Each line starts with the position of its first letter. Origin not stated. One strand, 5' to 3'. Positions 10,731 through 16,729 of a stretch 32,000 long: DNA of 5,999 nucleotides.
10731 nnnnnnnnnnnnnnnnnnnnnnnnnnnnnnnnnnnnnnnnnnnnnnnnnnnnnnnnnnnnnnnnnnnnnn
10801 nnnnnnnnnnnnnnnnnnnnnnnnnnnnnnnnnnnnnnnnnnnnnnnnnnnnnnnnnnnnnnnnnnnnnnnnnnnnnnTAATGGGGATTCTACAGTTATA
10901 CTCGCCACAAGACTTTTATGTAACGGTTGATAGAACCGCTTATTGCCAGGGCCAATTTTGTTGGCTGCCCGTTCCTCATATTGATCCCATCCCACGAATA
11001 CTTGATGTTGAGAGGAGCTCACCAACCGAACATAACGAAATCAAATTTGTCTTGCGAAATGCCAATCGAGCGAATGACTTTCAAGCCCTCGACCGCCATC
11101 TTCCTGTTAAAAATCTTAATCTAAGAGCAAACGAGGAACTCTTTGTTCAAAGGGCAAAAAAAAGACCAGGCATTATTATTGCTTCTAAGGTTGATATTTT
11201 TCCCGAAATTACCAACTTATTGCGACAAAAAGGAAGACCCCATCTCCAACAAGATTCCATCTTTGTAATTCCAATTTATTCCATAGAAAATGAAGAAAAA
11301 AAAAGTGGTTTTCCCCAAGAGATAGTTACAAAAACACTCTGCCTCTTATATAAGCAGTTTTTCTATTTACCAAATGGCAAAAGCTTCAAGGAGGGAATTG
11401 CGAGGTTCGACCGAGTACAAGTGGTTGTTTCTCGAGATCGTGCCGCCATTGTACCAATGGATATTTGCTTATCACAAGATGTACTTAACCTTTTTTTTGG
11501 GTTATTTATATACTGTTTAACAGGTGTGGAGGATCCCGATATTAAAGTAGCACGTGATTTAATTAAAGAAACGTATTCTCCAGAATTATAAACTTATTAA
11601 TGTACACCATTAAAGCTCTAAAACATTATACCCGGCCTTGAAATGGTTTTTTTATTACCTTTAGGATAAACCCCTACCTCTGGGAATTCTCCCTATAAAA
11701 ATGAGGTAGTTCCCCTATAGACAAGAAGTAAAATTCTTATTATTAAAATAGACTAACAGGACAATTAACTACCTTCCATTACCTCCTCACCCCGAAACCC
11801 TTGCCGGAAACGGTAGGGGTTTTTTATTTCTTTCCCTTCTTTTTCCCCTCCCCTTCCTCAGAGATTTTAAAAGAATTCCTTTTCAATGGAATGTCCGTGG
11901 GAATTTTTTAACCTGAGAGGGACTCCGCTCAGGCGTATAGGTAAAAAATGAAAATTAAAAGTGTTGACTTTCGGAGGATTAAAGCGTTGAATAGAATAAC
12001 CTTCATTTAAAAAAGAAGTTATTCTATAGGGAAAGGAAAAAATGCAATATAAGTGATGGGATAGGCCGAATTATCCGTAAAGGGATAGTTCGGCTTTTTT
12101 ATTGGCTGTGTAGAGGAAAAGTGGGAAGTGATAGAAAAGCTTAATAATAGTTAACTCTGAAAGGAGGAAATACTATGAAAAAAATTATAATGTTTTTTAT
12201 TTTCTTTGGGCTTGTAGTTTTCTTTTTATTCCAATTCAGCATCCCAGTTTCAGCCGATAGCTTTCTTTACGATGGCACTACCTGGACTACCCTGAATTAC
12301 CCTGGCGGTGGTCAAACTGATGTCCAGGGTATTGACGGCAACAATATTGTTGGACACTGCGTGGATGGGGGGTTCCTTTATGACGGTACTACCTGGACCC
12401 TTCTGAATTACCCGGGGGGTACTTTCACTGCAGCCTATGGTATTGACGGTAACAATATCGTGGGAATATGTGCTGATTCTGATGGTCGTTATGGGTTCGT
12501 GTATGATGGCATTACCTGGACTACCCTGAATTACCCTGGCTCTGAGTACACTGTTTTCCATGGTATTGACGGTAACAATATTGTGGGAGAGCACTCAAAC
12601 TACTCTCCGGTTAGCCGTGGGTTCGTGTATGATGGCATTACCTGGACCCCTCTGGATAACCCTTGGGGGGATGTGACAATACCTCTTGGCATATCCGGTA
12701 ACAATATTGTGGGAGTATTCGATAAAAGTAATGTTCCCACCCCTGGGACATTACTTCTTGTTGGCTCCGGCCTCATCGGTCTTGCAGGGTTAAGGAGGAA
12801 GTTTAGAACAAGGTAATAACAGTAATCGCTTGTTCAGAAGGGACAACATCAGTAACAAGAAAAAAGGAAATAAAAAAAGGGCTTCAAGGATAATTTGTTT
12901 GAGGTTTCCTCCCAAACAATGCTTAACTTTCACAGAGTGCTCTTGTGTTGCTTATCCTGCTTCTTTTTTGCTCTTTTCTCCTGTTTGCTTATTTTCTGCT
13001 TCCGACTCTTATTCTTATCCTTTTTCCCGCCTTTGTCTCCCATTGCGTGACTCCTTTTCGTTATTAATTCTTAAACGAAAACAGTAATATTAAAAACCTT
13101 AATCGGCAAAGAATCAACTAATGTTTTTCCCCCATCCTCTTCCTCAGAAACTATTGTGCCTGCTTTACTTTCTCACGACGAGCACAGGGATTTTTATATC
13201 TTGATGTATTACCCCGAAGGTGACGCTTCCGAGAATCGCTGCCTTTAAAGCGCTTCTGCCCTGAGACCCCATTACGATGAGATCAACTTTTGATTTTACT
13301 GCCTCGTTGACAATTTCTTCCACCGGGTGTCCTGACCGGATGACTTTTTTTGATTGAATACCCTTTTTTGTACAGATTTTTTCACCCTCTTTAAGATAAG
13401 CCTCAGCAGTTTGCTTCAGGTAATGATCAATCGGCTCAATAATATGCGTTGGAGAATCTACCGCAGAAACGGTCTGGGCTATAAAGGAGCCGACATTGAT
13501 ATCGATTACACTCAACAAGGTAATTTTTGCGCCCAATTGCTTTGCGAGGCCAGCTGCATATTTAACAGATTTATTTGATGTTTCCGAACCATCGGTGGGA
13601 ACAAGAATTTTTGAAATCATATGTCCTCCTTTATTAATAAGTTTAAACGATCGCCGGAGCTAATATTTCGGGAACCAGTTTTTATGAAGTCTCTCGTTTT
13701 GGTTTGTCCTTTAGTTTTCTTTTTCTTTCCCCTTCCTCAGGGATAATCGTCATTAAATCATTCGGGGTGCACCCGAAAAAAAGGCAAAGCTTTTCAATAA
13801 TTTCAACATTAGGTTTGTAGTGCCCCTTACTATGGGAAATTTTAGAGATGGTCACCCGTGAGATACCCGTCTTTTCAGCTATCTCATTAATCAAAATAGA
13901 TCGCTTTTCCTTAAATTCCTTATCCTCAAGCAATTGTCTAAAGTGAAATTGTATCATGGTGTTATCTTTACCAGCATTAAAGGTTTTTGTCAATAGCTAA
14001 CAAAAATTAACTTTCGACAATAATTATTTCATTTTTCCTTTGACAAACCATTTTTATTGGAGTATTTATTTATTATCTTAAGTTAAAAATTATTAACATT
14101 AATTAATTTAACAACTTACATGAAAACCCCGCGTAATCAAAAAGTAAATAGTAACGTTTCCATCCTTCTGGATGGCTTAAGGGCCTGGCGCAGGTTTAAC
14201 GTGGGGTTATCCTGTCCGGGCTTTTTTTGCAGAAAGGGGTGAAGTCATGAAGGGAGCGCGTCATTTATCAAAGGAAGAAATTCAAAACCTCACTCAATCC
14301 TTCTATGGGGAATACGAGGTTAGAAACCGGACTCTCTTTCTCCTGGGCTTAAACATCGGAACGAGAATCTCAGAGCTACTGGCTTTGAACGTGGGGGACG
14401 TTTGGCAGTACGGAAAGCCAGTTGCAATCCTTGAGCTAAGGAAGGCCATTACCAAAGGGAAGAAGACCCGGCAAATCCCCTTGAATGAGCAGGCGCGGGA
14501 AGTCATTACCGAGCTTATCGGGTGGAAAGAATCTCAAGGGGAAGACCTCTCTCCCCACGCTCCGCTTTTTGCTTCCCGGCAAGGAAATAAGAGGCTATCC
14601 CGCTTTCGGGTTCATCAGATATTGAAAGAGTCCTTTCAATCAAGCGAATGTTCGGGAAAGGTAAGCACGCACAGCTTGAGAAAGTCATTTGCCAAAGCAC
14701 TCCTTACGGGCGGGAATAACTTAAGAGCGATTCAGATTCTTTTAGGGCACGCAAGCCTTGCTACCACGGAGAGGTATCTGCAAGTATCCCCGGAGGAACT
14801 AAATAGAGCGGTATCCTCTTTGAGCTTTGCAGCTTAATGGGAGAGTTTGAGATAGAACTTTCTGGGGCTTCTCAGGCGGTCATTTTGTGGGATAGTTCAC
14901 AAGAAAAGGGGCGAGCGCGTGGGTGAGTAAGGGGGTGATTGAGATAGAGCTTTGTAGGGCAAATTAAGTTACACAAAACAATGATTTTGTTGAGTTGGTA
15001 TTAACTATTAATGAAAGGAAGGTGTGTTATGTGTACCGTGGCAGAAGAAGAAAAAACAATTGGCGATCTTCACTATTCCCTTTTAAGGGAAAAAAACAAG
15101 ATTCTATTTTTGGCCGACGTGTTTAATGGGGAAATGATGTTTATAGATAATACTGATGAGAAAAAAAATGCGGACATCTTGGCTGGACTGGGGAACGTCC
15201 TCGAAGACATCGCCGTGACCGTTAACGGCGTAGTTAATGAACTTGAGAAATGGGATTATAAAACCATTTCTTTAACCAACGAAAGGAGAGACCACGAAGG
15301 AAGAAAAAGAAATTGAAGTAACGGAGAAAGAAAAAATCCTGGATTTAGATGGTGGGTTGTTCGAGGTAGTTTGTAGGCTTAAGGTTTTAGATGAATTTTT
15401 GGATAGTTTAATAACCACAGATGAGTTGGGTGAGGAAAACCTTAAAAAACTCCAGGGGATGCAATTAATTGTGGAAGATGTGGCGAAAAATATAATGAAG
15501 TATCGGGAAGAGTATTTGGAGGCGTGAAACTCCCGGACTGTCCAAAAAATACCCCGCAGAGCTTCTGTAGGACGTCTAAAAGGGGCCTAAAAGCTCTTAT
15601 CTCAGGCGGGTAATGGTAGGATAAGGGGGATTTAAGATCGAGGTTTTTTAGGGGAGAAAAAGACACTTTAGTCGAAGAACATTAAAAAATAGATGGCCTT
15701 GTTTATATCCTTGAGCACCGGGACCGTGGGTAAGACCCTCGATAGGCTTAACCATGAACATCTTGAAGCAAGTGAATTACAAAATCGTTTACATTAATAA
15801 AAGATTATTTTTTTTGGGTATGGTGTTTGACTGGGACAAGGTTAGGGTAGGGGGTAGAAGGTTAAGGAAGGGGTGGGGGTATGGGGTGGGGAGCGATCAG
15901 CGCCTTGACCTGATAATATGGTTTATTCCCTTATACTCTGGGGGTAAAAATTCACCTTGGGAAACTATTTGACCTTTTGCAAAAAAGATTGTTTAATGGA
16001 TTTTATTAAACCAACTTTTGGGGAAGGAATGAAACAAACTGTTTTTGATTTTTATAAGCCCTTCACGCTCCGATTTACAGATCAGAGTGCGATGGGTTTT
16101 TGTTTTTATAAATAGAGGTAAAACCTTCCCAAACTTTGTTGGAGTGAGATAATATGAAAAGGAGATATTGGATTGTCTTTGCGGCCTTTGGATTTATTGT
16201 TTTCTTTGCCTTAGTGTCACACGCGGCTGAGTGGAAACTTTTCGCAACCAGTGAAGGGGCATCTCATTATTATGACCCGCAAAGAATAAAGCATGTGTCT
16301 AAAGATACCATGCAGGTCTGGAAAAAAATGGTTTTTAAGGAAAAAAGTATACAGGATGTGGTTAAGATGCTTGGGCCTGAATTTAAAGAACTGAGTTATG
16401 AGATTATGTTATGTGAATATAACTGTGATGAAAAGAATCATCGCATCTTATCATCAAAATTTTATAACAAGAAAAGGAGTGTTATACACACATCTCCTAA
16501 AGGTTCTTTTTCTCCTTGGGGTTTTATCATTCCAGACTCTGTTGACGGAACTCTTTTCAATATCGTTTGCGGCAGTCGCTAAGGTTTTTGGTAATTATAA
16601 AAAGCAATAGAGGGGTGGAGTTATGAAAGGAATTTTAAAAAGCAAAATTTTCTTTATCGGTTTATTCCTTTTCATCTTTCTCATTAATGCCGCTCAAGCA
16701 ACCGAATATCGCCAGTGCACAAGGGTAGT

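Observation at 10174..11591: Translationally coupled Panacea (DUF4065) gene plus unknown 236-aa partner at the island tip: candidate new toxin-antitoxin or defence pair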

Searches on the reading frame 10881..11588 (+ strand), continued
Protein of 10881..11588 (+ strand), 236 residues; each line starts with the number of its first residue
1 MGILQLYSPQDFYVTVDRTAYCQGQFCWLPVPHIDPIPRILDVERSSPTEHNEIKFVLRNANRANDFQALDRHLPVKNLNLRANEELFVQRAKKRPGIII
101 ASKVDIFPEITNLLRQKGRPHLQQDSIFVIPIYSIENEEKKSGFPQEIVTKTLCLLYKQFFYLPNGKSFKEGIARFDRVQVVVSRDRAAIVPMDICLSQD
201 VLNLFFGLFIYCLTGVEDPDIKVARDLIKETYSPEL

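Call 95: search_protein_families(library=pfam, proteins=[L006:3796-4974:-, L006:8545-9624:-, L006:7748-8557:+, L008:1577-2758:+, L008:2774-3526:+, L008:7418-8107:+, L018:7881-9953:-, L018:9971-12466:-, L018:674-2035:-, L009:712-2373:+], max_evalue=0.001)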
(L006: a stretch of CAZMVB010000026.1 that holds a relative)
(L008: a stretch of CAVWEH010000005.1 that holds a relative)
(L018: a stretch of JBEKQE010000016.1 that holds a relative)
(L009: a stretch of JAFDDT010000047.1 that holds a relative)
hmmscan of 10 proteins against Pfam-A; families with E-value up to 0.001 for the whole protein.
L006:3796-4974:- (392 aa): 1 family
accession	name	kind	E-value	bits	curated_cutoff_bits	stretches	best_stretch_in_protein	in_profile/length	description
PF04055.27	Radical_SAM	-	7.1e-15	56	29.5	1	121-234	47-156/166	Radical SAM superfamily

L006:8545-9624:- (359 aa): 0 families

L006:7748-8557:+ (270 aa): 2 families
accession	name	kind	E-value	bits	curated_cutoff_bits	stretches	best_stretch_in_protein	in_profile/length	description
PF00378.25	ECH_1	-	9.4e-51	173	27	1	10-269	3-250/251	Enoyl-CoA hydratase/isomerase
PF16113.10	ECH_2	-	2.2e-33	116.6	27.2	1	13-195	1-175/335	Enoyl-CoA hydratase/isomerase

L008:1577-2758:+ (394 aa): 1 family
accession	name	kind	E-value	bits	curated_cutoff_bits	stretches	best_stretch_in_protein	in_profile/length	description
PF00162.24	PGK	-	2.3e-163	544.1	27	1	4-382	1-379/379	Phosphoglycerate kinase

L008:2774-3526:+ (251 aa): 1 family
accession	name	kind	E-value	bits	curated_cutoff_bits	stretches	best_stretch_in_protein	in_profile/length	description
PF00121.24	TIM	-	3.5e-98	328.4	20.1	1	5-246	2-244/245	Triosephosphate isomerase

L008:7418-8107:+ (230 aa): 0 families

L018:7881-9953:- (690 aa): 3 families
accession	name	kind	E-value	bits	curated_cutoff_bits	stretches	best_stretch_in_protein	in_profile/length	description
PF13337.12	BrxL_ATPase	-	1.1e-130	435.5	25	1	151-462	1-312/313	Lon-like protease BrxL-like, ATPase domain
PF20442.3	BrxL_N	-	4.6e-48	163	28.2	1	10-140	2-132/132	BREX system Lon protease-like protein BrxL N-terminal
PF16565.11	MIT_C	-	7.9e-45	152.7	25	1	536-681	1-141/142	Phospholipase D-like domain at C-terminus of MIT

L018:9971-12466:- (831 aa): 2 families
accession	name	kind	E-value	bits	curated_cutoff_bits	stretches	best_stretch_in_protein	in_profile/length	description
PF08665.17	PglZ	-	6e-65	219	25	1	437-614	1-178/179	PglZ domain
PF01663.27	Phosphodiest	-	8e-07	29.4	23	1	539-622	157-237/342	Type I phosphodiesterase / nucleotide pyrophosphatase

L018:674-2035:- (453 aa): 0 families

L009:712-2373:+ (554 aa): 1 family
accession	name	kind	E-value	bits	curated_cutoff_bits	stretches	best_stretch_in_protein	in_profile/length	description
PF01555.25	N6_N4_Mtase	-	1e-44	153.6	26.7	1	43-284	1-215/221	DNA methylase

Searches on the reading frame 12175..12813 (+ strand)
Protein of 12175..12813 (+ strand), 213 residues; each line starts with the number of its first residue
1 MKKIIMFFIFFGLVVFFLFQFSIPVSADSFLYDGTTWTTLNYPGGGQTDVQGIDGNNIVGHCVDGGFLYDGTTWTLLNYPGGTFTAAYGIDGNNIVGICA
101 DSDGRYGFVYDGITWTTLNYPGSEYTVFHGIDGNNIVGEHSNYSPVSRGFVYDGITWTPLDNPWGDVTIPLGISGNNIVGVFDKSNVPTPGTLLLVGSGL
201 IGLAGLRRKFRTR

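Call 30: search_protein_families(library=pfam, proteins=[window:12175-12813:+], max_evalue=0.01)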
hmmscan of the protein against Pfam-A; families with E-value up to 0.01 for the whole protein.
window:12175-12813:+ (213 aa): 1 family
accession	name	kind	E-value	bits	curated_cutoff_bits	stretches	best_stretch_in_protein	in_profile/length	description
PF07589.16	PEP-CTERM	-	0.00036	21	20.7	1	187-209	2-24/24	PEP-CTERM motif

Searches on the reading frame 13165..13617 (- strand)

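Call 30: search_protein_families(library=pfam, proteins=[window:13165-13617:-], max_evalue=0.01)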
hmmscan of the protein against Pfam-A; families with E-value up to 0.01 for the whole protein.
window:13165-13617:- (150 aa): 1 family
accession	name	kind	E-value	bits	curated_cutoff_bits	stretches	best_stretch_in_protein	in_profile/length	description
PF00582.32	Usp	-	8.8e-29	101.3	24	1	3-149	4-141/141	Universal stress protein family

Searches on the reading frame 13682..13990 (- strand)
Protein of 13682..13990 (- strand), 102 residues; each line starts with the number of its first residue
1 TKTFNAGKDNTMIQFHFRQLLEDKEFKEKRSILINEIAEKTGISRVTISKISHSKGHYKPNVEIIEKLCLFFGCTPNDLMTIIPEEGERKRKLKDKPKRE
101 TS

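Call 90: search_protein_families(library=pfam, proteins=[window:13682-13990:-], max_evalue=0.001)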
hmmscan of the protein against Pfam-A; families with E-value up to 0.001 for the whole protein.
window:13682-13990:- (102 aa): 3 families
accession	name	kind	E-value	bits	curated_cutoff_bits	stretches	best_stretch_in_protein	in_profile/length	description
PF13443.12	HTH_26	-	1.4e-10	41.7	22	1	28-85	7-63/63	Cro/C1-type HTH DNA-binding domain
PF01381.28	HTH_3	-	1.3e-07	31.9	23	1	24-79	2-55/55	Helix-turn-helix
PF12844.13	HTH_19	-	9.5e-07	29.1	30.2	1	24-81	5-60/64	Helix-turn-helix domain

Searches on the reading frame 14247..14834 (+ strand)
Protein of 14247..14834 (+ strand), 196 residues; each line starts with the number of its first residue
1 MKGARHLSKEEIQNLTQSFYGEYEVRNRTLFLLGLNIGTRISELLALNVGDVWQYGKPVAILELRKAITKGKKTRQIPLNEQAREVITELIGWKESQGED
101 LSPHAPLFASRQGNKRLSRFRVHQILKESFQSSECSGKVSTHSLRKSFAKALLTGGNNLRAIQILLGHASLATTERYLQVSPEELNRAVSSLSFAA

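Call 30: search_protein_families(library=pfam, proteins=[window:14247-14834:+], max_evalue=0.01)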
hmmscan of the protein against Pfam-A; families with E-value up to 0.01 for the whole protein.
window:14247-14834:+ (196 aa): 1 family
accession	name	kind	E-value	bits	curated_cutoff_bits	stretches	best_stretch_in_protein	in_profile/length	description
PF00589.27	Phage_integrase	-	8.9e-30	104.2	27.1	1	7-183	3-171/172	Phage integrase family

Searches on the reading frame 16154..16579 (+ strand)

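Call 30: search_protein_families(library=pfam, proteins=[window:16154-16579:+], max_evalue=0.01)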
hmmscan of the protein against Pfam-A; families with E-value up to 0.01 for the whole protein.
window:16154-16579:+ (142 aa): 1 family
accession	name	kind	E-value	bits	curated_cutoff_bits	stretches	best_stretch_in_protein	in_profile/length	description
PF16747.10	Adhesin_E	-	3.2e-11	43.9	23.7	1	27-140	1-109/109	Surface-adhesin protein E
